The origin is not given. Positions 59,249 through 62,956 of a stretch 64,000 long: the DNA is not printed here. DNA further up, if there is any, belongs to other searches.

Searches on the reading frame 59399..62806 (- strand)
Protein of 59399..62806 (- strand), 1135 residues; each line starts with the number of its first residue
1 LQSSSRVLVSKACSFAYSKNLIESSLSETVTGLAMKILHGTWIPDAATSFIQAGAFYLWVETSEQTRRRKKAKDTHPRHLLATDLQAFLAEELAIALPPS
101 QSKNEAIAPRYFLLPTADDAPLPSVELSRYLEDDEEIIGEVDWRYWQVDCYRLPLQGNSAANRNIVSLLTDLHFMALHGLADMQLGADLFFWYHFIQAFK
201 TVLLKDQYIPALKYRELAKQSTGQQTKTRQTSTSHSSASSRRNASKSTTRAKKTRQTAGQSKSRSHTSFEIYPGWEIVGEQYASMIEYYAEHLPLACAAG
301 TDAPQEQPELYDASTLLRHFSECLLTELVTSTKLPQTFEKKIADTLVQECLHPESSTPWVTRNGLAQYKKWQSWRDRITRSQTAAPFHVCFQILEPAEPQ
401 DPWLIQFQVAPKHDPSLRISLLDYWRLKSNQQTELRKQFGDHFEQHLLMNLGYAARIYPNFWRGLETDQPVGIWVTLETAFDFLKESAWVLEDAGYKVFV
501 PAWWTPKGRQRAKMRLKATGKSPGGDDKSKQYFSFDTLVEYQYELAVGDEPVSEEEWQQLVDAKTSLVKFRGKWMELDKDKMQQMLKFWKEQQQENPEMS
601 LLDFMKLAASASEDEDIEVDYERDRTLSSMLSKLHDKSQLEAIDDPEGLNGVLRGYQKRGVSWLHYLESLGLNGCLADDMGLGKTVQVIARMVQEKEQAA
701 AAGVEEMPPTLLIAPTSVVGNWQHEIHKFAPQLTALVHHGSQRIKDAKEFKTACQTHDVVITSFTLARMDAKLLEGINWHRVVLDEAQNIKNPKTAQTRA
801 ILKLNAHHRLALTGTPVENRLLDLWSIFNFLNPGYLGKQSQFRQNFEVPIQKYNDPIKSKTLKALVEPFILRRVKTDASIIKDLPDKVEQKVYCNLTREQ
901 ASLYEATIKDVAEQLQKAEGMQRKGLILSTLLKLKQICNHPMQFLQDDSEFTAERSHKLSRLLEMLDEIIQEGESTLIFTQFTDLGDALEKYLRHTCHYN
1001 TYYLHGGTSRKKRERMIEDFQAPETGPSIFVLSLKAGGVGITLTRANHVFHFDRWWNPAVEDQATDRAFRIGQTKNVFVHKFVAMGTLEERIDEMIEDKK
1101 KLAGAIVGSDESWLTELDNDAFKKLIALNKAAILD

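Call 32: search_protein_families(library=pfam, proteins=[window:59399-62806:-], max_evalue=0.001)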
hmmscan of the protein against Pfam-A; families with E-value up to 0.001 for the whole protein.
window:59399-62806:- (1135 aa): 3 families
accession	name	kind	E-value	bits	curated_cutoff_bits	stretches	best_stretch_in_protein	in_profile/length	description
PF00176.29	SNF2-rel_dom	-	2.2e-78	263.8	24.9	1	656-941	1-288/290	SNF2-related domain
PF12419.13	DUF3670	-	3.9e-43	146.8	27.6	1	469-608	2-135/136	SNF2 Helicase protein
PF00271.37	Helicase_C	-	1.5e-22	80.3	23.5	1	963-1072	3-110/110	Helicase conserved C-terminal domain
